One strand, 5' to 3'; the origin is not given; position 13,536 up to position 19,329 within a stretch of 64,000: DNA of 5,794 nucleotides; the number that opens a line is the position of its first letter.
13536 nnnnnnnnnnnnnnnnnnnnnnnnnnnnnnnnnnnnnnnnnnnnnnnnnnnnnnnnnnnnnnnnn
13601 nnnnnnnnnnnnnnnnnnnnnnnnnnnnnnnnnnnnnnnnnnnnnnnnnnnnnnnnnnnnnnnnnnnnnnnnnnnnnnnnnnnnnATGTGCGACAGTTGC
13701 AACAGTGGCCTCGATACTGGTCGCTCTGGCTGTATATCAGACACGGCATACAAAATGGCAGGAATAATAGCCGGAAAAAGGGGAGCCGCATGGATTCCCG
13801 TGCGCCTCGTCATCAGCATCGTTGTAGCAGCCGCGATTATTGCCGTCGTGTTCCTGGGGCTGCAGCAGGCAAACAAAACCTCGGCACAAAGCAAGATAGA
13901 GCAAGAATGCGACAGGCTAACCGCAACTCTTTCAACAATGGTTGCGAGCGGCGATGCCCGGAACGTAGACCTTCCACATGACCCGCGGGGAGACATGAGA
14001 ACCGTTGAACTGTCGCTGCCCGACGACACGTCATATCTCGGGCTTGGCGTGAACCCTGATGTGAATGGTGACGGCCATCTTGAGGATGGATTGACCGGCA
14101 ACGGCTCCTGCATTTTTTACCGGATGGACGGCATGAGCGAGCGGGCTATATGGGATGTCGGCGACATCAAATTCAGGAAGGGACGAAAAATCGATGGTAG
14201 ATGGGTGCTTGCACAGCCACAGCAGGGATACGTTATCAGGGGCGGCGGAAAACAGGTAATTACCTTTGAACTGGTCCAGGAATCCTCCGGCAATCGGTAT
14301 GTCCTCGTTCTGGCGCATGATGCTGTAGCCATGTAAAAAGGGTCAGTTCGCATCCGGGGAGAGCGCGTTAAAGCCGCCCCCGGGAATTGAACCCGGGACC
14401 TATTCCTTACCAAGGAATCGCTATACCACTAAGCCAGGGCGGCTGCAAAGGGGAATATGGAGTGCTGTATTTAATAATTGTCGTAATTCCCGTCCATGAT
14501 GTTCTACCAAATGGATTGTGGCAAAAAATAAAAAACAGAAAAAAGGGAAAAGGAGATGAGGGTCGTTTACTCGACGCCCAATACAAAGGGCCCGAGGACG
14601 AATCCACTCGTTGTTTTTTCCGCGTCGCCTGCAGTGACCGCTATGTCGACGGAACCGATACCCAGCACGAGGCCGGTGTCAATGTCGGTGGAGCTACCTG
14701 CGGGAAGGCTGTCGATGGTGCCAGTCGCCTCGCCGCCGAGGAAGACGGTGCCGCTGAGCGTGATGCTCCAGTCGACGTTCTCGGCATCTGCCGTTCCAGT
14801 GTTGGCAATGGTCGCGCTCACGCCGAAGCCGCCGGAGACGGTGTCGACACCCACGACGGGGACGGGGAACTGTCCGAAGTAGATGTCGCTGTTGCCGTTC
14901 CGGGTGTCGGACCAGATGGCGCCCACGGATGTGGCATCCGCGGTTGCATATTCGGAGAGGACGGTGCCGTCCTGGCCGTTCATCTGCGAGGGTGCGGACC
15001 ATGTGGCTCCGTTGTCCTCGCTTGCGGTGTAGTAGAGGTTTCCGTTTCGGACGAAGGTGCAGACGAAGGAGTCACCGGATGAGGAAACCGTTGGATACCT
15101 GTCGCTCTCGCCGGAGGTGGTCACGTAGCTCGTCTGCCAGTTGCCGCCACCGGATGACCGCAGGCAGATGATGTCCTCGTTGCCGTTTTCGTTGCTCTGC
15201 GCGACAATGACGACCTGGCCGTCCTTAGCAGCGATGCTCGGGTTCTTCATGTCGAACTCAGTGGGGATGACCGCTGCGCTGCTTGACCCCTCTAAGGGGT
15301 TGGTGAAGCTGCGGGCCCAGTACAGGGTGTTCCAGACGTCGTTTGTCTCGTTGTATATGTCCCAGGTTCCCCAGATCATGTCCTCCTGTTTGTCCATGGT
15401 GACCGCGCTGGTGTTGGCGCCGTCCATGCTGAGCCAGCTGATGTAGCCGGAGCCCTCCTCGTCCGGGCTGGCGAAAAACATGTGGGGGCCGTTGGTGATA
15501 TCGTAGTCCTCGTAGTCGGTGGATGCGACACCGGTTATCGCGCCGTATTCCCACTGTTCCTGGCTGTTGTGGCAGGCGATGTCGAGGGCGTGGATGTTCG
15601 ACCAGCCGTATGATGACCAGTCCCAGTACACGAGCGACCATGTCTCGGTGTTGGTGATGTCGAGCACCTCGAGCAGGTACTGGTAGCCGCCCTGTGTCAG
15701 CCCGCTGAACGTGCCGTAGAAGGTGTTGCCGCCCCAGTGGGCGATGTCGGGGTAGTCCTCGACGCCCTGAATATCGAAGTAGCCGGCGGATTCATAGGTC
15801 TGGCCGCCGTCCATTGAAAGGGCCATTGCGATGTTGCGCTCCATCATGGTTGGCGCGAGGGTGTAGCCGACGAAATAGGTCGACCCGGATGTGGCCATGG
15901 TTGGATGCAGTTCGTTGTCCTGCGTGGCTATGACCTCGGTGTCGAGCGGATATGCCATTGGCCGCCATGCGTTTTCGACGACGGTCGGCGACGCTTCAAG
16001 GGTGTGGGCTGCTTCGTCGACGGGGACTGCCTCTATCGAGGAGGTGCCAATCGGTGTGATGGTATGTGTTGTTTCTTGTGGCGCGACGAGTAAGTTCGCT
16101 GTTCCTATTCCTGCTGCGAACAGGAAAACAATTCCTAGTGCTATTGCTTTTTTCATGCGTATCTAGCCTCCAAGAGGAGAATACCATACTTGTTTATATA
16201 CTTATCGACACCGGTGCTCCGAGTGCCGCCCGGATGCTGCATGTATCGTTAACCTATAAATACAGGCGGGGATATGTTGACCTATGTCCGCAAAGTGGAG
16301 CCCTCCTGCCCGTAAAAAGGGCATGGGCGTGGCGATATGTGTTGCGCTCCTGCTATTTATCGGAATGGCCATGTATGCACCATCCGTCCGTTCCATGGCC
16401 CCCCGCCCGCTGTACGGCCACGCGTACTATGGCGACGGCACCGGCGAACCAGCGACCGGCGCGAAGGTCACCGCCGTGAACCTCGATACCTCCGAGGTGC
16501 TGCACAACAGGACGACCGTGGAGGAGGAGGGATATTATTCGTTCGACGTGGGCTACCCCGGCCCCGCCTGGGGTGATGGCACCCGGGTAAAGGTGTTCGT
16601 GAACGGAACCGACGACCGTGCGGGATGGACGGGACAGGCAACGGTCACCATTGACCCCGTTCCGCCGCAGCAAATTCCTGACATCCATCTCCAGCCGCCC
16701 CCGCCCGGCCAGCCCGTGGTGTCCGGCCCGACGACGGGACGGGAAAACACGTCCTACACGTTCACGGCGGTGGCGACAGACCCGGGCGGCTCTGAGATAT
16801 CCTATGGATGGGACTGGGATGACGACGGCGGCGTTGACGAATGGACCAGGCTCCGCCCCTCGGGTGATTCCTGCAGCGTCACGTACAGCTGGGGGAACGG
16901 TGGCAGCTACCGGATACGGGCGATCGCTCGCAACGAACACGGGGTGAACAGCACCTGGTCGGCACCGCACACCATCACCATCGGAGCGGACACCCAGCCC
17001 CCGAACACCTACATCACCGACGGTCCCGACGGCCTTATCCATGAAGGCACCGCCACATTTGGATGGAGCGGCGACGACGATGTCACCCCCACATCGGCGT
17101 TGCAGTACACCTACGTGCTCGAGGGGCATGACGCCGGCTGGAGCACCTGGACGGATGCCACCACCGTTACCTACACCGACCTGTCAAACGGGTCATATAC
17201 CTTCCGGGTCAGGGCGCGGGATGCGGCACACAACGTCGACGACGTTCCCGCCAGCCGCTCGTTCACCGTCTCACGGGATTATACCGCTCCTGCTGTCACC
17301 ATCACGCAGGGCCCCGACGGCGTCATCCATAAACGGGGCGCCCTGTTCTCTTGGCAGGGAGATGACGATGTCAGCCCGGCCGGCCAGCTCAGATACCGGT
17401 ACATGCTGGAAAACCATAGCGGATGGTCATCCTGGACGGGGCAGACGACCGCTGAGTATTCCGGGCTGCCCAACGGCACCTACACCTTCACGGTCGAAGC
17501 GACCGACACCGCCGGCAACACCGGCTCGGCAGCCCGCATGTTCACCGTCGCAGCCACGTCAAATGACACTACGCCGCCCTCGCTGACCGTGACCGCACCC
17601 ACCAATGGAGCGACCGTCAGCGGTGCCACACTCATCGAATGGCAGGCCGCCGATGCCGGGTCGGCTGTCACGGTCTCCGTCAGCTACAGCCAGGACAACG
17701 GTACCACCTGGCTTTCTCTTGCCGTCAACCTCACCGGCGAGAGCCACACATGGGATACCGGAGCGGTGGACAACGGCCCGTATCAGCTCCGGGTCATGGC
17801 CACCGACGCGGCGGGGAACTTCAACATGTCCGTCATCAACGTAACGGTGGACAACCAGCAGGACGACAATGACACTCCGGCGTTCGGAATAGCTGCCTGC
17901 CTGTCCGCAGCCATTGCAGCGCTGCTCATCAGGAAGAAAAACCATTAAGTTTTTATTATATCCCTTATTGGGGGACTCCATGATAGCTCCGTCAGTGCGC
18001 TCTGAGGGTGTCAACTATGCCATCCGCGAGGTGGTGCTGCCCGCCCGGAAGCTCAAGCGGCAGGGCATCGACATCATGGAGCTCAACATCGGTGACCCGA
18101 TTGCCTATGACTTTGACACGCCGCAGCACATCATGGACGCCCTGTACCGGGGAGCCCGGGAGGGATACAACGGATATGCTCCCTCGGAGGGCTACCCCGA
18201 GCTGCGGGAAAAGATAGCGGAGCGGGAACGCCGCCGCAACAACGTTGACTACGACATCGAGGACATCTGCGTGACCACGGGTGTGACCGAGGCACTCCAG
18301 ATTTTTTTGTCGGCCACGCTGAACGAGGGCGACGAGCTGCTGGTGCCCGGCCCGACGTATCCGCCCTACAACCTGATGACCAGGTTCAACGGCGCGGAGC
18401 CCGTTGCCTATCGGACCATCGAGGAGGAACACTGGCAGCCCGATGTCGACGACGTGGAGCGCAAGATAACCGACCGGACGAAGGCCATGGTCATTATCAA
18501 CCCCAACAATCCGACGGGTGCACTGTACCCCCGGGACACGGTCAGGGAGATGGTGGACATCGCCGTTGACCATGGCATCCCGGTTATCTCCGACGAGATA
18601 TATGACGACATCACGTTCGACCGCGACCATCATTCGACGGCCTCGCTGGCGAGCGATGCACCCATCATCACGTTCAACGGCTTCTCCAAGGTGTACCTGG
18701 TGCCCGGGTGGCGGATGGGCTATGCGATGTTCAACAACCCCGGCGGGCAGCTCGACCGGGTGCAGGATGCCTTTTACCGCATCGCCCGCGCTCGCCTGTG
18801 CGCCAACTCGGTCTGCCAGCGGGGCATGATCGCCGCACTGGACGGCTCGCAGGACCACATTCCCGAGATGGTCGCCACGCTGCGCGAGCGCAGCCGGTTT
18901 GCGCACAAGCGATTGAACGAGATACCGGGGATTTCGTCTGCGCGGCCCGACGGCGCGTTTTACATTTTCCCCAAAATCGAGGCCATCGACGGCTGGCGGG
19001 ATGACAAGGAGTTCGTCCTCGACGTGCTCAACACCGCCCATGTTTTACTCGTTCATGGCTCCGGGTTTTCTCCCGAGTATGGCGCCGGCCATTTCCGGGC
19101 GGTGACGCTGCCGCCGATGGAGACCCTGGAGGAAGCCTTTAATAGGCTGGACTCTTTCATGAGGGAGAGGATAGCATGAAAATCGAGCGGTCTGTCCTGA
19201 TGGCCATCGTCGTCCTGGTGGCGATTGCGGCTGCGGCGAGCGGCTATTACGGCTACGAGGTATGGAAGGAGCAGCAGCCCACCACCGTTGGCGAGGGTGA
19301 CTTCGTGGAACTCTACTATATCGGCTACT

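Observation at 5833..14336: Ten-gene operon of class III (prepilin-like) signal-peptide proteins with no known family: candidate undescribed archaeal surface-filament system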

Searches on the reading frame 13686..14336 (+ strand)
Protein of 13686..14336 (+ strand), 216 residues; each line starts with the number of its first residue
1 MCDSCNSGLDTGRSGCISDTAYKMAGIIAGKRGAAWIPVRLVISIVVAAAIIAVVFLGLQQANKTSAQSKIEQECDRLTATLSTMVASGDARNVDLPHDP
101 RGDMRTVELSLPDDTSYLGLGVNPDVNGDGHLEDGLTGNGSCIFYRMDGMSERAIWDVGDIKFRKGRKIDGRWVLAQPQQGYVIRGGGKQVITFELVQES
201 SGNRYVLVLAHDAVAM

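Call 4: search_protein_families(library=pfam, proteins=[window:13686-14336:+], max_evalue=1)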
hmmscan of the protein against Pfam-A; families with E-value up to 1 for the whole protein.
window:13686-14336:+ (216 aa): 4 families
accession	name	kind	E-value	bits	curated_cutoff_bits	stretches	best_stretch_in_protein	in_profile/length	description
PF23993.1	DUF7311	-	9.8e-13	49.4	27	1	39-208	2-149/150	Domain of unknown function (DUF7311)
PF07790.16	Pilin_N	-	0.0076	17.5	25.2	1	43-91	13-63/78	Archaeal Type IV pilin, N-terminal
PF10099.14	RskA_C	-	0.054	14.2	29.4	1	46-110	2-66/135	Anti-sigma-K factor rskA, C-terminal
PF01917.21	Arch_flagellin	-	0.1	13.3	29.5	1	42-91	11-60/162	Archaebacterial flagellin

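Call 7: search_protein_families(library=ncbifam, proteins=[window:13686-14336:+], max_evalue=0.1)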
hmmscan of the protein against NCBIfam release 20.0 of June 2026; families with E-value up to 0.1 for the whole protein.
window:13686-14336:+ (216 aa): 0 families

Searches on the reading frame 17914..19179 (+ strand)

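Call 5: search_protein_families(library=pfam, proteins=[window:17914-19179:+], max_evalue=0.01)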
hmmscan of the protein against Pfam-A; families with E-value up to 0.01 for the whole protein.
window:17914-19179:+ (421 aa): 4 families
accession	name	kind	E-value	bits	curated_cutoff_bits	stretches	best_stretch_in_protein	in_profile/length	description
PF00155.27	Aminotran_1_2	-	1.9e-64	218.6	19.7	1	53-412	2-361/361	Aminotransferase class I and II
PF01041.23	DegT_DnrJ_EryC1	-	3.3e-10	40.2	19.8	1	121-227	45-145/360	DegT/DnrJ/EryC1/StrS aminotransferase family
PF00266.25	Aminotran_5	-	0.0013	18.3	21.5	1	116-224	62-172/371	Aminotransferase class-V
PF01212.27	Beta_elim_lyase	-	0.0039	17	27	1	163-227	95-168/288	Beta-eliminating lyase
